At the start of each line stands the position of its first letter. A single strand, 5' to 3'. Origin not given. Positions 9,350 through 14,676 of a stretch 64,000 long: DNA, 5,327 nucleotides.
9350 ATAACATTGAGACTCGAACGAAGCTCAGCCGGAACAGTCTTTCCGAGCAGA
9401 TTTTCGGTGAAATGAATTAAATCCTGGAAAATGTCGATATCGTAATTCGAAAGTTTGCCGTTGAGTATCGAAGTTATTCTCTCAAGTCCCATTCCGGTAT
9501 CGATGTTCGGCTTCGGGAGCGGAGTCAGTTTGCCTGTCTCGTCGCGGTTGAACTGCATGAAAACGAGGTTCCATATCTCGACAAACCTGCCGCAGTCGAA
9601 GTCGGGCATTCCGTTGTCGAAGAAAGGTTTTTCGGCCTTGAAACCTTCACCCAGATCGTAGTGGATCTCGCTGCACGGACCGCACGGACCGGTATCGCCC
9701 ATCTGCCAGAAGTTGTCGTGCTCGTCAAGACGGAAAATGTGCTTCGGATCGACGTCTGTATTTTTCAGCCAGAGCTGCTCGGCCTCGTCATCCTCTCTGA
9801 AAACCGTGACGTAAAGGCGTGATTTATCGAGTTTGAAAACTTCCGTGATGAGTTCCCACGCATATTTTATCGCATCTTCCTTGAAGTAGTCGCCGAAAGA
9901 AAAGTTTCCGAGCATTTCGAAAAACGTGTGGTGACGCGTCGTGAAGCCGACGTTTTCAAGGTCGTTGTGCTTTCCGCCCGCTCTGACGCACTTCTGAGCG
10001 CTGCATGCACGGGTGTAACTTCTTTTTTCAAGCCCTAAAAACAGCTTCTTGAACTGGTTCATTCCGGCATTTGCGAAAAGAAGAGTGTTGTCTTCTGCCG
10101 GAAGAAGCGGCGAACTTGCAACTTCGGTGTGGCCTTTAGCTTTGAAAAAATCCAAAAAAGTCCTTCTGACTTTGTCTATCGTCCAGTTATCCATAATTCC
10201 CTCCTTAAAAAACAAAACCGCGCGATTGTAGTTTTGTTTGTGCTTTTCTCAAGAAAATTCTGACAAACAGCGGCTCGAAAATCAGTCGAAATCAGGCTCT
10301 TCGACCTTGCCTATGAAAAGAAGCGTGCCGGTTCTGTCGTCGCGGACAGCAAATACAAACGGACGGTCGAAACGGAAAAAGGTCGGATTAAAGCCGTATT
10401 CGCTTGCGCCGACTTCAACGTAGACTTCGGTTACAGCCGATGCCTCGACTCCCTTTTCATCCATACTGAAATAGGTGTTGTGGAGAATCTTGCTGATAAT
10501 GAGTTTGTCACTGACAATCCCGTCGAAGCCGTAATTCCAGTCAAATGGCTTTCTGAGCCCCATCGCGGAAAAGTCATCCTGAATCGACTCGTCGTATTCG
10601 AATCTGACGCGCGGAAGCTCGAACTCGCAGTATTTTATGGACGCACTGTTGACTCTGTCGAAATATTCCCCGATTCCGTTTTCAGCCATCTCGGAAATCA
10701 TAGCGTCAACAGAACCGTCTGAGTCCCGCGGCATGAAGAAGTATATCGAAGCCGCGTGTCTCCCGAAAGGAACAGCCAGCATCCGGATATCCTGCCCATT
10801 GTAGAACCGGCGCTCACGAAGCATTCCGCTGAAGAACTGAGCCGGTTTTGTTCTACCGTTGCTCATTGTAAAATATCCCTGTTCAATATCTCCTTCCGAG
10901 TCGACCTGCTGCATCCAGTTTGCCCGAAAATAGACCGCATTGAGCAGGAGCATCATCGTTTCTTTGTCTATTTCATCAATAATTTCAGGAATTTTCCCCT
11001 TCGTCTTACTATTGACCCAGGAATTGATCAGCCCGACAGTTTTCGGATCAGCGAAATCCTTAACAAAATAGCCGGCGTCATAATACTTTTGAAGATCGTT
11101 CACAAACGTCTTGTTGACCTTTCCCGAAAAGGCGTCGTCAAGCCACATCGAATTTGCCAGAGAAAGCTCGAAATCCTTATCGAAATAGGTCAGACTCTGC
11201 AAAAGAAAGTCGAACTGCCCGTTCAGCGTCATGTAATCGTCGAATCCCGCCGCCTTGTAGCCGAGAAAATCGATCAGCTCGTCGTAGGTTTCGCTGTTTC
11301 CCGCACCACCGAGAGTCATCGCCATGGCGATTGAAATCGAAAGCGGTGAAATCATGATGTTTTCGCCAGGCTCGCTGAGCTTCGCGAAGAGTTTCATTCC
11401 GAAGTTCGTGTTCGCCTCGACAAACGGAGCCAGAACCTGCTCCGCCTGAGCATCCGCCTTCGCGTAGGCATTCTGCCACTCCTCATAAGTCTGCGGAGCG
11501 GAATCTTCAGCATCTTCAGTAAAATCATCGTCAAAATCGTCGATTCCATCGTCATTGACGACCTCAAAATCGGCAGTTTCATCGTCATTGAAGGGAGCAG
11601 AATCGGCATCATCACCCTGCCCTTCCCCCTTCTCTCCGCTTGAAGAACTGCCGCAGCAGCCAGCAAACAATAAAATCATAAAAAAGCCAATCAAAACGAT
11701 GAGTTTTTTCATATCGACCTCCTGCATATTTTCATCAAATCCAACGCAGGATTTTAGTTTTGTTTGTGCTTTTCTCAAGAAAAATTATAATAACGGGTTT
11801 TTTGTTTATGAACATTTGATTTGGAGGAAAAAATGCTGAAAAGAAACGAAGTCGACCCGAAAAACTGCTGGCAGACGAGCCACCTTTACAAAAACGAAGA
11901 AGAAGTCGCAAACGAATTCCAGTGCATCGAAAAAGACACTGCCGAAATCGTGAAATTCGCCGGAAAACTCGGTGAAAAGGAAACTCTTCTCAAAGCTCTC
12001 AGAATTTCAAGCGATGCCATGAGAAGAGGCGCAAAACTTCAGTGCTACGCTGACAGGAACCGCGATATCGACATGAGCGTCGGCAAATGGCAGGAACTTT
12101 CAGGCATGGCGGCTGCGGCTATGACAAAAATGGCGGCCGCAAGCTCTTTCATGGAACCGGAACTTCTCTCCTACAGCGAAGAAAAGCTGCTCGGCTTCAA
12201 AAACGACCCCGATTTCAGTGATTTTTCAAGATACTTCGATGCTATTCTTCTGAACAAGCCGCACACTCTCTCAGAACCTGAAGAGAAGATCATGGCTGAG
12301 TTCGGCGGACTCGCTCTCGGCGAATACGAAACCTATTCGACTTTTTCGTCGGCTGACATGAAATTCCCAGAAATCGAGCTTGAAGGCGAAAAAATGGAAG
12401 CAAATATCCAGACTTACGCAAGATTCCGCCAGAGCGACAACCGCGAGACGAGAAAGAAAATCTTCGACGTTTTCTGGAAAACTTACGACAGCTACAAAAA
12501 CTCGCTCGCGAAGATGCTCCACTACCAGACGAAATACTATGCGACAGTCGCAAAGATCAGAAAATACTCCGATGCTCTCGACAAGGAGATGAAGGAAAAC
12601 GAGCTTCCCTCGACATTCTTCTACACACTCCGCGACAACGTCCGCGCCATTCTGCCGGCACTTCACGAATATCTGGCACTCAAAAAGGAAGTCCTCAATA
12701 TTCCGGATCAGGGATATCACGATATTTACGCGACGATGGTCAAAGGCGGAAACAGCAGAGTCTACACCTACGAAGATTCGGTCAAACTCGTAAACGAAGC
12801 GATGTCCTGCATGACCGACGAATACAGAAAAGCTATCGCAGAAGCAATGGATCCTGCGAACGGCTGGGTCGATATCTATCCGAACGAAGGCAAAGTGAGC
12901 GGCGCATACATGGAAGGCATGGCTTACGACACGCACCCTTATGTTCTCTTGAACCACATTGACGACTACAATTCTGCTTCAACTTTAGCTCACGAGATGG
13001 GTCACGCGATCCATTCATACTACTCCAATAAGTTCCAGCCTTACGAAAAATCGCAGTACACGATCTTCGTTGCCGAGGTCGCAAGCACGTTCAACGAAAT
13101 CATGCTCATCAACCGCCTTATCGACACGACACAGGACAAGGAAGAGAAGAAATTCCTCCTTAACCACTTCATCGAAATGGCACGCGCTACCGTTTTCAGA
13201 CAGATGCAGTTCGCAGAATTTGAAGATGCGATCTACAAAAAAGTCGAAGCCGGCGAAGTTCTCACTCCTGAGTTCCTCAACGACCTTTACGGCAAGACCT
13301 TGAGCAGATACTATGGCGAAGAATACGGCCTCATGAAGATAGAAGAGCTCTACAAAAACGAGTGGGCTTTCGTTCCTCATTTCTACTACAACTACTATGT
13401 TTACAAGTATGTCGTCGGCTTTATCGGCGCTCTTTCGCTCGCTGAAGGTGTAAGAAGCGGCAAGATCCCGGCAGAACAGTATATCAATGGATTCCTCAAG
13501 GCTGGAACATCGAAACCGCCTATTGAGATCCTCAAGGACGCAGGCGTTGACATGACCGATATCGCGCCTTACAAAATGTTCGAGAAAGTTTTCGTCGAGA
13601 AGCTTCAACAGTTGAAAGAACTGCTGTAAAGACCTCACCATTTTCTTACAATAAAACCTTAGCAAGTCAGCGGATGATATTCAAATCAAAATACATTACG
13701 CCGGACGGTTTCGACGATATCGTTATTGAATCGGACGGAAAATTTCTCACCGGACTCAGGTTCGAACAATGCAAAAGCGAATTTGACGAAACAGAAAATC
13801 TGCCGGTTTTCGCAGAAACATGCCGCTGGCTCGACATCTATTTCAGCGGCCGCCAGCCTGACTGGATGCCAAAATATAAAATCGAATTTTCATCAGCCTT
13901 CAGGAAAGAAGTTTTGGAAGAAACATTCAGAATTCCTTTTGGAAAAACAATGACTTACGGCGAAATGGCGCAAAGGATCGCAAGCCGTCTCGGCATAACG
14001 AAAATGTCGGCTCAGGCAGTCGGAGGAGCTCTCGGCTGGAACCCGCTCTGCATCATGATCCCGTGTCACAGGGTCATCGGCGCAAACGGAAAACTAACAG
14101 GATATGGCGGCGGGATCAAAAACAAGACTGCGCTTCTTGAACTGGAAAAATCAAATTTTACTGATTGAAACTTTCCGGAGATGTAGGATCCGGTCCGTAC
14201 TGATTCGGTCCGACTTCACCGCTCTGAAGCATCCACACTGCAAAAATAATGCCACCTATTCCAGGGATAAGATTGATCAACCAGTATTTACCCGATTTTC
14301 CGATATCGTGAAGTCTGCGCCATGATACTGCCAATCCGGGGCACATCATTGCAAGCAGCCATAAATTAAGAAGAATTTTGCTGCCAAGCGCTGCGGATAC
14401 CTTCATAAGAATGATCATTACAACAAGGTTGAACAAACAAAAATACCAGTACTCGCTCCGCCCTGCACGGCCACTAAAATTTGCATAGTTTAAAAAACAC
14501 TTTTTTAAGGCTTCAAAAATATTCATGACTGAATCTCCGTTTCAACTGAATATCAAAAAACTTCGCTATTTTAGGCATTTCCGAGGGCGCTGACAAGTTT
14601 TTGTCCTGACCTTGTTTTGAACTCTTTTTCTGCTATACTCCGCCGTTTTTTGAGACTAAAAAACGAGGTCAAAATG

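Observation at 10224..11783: Serpin gene bracketed by 29-bp perfect direct repeats that carry a promoter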

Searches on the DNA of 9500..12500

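Call 60: search_rna_families(source=window, start=9500, end=12500, threshold=evalue, max_evalue=1)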
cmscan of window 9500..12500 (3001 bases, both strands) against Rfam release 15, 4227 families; matches with E-value up to 1: 0.
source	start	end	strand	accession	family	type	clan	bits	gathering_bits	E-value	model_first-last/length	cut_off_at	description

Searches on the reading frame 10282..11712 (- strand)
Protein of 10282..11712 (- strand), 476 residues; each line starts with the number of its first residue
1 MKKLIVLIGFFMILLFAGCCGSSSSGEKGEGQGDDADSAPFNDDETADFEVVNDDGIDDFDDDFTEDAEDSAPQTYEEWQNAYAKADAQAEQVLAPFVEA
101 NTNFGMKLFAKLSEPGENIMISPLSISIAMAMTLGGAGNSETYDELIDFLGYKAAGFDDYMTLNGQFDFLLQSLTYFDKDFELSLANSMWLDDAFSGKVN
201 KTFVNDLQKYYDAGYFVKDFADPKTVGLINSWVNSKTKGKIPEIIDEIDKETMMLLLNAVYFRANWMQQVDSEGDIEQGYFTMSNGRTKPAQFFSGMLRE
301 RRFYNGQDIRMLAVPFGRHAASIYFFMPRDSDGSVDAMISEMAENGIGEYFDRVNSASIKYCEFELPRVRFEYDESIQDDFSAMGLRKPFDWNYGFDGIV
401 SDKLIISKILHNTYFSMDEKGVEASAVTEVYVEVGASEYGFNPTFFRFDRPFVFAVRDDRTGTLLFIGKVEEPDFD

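Call 4: search_protein_families(library=pfam, proteins=[window:10282-11712:-])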
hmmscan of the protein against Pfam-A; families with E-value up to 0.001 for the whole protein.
window:10282-11712:- (476 aa): 1 family
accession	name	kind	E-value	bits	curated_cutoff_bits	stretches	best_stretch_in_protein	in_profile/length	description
PF00079.25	Serpin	-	3.7e-81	273.6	27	1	99-473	1-370/370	Serpin (serine protease inhibitor)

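Call 29: find_related_loci(query=window:10285-11712:-, collection=genome_contigs, flank=6000)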
Query window:10285-11712:- (476 aa) in genome_contigs; peptide patterns used: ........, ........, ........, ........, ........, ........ (x = any residue, [..] = any of these).
129 stretches matched a pattern; 5 encode a relative of the query (tblastn E <= 1e-3); 5 distinct loci.
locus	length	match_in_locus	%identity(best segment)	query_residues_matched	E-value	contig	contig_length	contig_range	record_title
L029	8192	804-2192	84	1-476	0e+0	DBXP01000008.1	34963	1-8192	MAG TPA_asm: bacterium UBP6_UBA1209 isolate UBA1209 UBA1209_contig_8786, whole genome shotgun sequence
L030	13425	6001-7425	81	1-476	0e+0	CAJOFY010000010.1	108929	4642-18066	uncultured bacterium isolate Red_deer_3_mag_66 genome assembly, contig: scaffold_591, whole genome shotgun sequence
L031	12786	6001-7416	82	1-476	0e+0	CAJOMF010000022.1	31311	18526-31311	uncultured bacterium isolate Reindeer_2_mag_13 genome assembly, contig: scaffold_840, whole genome shotgun sequence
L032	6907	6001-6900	87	1-307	2e-167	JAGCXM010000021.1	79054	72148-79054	Bacterium isolate RGIG10212 Yak_Rumen-5__c1026355, whole genome shotgun sequence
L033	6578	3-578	81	289-476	2e-96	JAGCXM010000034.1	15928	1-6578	Bacterium isolate RGIG10212 Yak_Rumen-5__c1648065, whole genome shotgun sequence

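Call 36: search_solved_structures(query=window:10285-11712:-, max_evalue=1e-20, show_alignments=1)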
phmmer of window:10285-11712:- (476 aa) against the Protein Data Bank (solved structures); distinct sequences matched with E-value up to 1e-20: 146 (the best 60 are shown).
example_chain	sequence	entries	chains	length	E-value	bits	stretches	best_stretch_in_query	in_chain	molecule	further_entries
5cdx_A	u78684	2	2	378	3.2e-47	164.6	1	97-473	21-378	Conserpin | Conserpin in the latent state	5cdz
6ee5_A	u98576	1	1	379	1e-46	163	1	97-473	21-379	Conserpin-AATRCL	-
5ce0_A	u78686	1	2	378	1.1e-46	162.8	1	97-473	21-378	Native conserpin with Z-variant (E342K)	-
5ncs_A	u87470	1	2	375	1.2e-43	152.9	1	117-472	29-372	Serpin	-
2vh4_A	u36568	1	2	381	2.2e-40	142.1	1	94-470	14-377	TENGPIN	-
2pee_A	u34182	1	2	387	2.2e-40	142.1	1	93-470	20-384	Serine protease inhibitor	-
2pef_A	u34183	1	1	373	4.9e-40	140.9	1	96-470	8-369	Serine protease inhibitor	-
7rbw_A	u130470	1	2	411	5e-39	137.6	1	100-473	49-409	Biliverdin bindin serpin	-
6hge_A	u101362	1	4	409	1.6e-38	136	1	97-473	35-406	Alpha-1-antichymotrypsin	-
7qtz_A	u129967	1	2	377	1.3e-37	133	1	100-471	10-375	Putative salivary serpin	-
9d7k_S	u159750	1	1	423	3.7e-36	128.1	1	97-473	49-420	Alpha-1-antichymotrypsin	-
9c2t_S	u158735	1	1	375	5.5e-36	127.6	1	99-473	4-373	Alpha-1-antichymotrypsin His-Pro-less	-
3dlw_A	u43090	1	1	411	1.6e-35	126.1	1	96-473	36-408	Alpha-1-antichymotrypsin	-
3nda_A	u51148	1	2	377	2.6e-35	125.4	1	95-471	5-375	Serpin-2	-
1qmn_A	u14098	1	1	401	3e-35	125.1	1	97-473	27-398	ALPHA-1-ANTICHYMOTRYPSIN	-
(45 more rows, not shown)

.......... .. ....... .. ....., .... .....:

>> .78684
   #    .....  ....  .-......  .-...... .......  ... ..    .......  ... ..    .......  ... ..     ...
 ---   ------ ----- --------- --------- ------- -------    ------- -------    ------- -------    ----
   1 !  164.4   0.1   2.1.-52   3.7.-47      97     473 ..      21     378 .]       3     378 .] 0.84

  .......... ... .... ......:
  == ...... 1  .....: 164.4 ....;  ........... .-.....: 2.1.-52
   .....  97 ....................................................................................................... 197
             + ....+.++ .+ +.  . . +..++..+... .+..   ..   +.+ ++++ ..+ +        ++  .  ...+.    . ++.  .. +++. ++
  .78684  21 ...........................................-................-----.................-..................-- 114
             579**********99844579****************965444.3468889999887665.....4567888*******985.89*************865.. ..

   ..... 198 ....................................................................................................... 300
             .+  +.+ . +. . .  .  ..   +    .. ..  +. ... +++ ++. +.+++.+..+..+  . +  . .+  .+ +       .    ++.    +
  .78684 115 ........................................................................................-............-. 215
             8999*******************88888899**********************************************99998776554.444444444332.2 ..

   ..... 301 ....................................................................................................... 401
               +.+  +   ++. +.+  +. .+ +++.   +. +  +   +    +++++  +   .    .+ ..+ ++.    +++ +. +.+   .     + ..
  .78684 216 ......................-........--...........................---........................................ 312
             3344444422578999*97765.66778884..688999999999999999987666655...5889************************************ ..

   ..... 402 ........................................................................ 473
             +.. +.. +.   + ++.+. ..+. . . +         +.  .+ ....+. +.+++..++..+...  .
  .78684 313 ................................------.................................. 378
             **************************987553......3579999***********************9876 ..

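Call 37: find_homologous_proteins(query=window:10285-11712:-, max_evalue=1e-20)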
Query window:10285-11712:- (476 aa): 1168 proteins with E <= 1e-20 among 8000 candidates; the best 120 are listed.
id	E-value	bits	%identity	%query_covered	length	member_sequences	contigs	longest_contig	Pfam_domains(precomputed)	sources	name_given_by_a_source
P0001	0.0e+0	1075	100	100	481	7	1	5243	PF00079.26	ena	-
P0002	4.1e-281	951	90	100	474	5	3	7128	PF00079.26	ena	-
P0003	2.4e-280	948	91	100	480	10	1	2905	PF00079.26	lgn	-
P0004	3.8e-260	882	84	100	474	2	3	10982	PF00079.26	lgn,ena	-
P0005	6.2e-254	861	83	100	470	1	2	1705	PF00079.26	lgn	-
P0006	1.0e-252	857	82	100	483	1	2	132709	PF00079.26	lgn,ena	-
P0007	1.6e-251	853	82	100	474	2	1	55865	PF00079.26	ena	-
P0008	8.8e-251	851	82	100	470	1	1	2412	PF00079.26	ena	-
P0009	7.6e-250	848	82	100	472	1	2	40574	PF00079.26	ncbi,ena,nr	ncbi:hypothetical protein J5690_06465 [bacterium]|nr:hypothetical protein [bacterium]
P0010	1.5e-248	843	82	100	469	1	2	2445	PF00079.26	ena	-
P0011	5.2e-248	842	81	100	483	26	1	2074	PF00079.26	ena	-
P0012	8.0e-248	841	82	100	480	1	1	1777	PF00079.26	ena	-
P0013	3.1e-247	839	81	100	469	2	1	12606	PF00079.26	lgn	-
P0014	8.0e-247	838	81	100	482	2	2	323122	PF00079.26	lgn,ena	-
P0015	2.0e-246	836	81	100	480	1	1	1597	PF00079.26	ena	-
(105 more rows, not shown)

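Call 38: find_encoding_contigs(protein=P0002, flank=4000, max_places=2)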
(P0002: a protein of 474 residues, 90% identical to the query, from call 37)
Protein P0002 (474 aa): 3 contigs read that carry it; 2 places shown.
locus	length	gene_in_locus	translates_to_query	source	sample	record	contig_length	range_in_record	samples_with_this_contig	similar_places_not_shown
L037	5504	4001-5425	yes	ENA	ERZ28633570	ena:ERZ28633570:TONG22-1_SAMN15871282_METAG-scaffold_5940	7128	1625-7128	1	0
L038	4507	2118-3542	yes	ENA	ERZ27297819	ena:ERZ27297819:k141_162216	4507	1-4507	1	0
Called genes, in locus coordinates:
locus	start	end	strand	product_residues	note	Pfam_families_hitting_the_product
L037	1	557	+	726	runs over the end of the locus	?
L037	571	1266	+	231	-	PF01327:Pep_deformylase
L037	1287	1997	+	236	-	PF04452:Methyltrans_RNA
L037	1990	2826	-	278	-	PF12838:Fer4_7 (faint), PF13187:Fer4_9 (faint), PF00037:Fer4 (faint), PF12801:Fer4_5 (weak), PF13237:Fer4_10 (weak)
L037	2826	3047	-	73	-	-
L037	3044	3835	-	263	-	PF01869:BcrAD_BadFG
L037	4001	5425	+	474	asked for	PF00079:Serpin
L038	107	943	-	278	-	PF12838:Fer4_7 (faint), PF12837:Fer4_6 (faint), PF13187:Fer4_9 (faint), PF00037:Fer4 (faint), PF12801:Fer4_5 (weak), PF13237:Fer4_10 (weak)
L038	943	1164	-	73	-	-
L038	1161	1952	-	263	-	PF01869:BcrAD_BadFG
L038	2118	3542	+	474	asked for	PF00079:Serpin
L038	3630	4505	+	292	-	?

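Call 39: find_encoding_contigs(protein=P0004, flank=4000, max_places=2)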
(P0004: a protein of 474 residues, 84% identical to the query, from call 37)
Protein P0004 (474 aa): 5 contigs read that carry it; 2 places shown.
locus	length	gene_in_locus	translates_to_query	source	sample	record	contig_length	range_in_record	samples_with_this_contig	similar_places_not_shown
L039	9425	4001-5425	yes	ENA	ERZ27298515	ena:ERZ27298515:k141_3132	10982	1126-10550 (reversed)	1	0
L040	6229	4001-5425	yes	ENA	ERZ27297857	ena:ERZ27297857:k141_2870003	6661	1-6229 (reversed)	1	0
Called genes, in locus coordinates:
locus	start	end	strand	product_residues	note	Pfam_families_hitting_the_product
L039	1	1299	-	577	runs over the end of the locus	?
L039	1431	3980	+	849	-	PF19789:DUF6273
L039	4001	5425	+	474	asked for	PF00079:Serpin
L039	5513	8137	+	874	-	PF01411:tRNA-synt_2c, PF07973:tRNA_SAD, PF02272:DHHA1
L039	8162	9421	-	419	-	PF00109:ketoacyl-synt, PF02801:Ketoacyl-synt_C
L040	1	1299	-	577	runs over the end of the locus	?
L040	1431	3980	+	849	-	PF19789:DUF6273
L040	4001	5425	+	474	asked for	PF00079:Serpin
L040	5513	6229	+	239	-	?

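Call 40: find_encoding_contigs(protein=P0006, flank=4000, max_places=2)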
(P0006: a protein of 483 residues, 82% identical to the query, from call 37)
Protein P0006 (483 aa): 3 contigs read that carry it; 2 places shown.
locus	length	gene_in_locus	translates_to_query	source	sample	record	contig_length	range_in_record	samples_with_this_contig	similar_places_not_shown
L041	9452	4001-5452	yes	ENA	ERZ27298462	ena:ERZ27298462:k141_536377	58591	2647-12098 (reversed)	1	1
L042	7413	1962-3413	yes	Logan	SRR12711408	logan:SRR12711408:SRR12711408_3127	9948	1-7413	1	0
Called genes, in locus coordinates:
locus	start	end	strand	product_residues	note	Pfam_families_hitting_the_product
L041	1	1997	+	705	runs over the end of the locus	PF13487:HD_5, PF01966:HD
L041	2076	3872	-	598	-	PF08439:Peptidase_M3_N, PF01432:Peptidase_M3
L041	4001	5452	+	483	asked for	PF00079:Serpin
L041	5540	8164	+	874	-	PF01411:tRNA-synt_2c, PF07973:tRNA_SAD, PF02272:DHHA1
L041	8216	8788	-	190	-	PF07603:Lcl_C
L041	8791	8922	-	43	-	-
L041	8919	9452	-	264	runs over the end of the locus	PF13507:GATase_5, PF01965:DJ-1_PfpI, PF07685:GATase_3 (weak)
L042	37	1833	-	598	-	PF08439:Peptidase_M3_N, PF01432:Peptidase_M3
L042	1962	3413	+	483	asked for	PF00079:Serpin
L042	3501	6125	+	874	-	PF01411:tRNA-synt_2c, PF07973:tRNA_SAD, PF02272:DHHA1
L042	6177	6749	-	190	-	PF07603:Lcl_C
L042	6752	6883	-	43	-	-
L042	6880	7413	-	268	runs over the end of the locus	PF13507:GATase_5, PF01965:DJ-1_PfpI, PF07685:GATase_3 (faint)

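Call 41: find_encoding_contigs(protein=P0007, flank=4000, max_places=2)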
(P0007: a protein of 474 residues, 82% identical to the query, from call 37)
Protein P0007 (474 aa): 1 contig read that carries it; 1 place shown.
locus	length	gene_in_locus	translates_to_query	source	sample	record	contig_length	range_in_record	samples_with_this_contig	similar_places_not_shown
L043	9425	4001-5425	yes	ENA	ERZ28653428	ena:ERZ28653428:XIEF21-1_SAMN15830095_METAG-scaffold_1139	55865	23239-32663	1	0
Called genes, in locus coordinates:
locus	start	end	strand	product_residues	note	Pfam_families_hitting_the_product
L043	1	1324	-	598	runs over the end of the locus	PF08439:Peptidase_M3_N, PF01432:Peptidase_M3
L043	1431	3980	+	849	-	PF19789:DUF6273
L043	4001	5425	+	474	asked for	PF00079:Serpin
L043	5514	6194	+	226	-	PF00160:Pro_isomerase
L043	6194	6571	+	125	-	PF01242:PTPS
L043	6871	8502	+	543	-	-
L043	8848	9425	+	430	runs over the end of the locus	PF01637:ATPase_2 (faint), PF13173:AAA_14, PF13635:DUF4143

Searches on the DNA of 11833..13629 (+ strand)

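Call 59: search_rna_families(sources=[L010, L012, L022], threshold=gathering)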
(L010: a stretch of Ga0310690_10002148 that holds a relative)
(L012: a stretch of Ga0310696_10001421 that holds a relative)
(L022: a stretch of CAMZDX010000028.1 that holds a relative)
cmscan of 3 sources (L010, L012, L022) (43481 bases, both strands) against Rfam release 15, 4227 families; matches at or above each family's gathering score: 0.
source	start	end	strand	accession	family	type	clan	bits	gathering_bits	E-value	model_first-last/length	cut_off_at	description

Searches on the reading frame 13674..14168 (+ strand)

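Call 4: search_protein_families(library=pfam, proteins=[window:13674-14168:+])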
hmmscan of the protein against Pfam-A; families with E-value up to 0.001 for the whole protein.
window:13674-14168:+ (164 aa): 2 families
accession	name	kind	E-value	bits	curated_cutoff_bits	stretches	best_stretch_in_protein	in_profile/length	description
PF01035.26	DNA_binding_1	-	2.5e-28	98.2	27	1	75-159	1-80/81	6-O-methylguanine DNA methyltransferase, DNA binding domain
PF02870.21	Methyltransf_1N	-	0.00075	20.4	21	0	5-60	4-61/71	6-O-methylguanine DNA methyltransferase, ribonuclease-like domain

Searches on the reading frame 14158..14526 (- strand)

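Call 66: search_protein_families(library=pfam, proteins=[window:14158-14526:-])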
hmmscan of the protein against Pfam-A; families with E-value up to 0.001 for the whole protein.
window:14158-14526:- (122 aa): 1 family
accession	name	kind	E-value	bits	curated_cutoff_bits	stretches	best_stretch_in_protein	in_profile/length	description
PF05656.20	DUF805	-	2.5e-29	102.4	25.7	1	14-112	1-111/111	Protein of unknown function (DUF805)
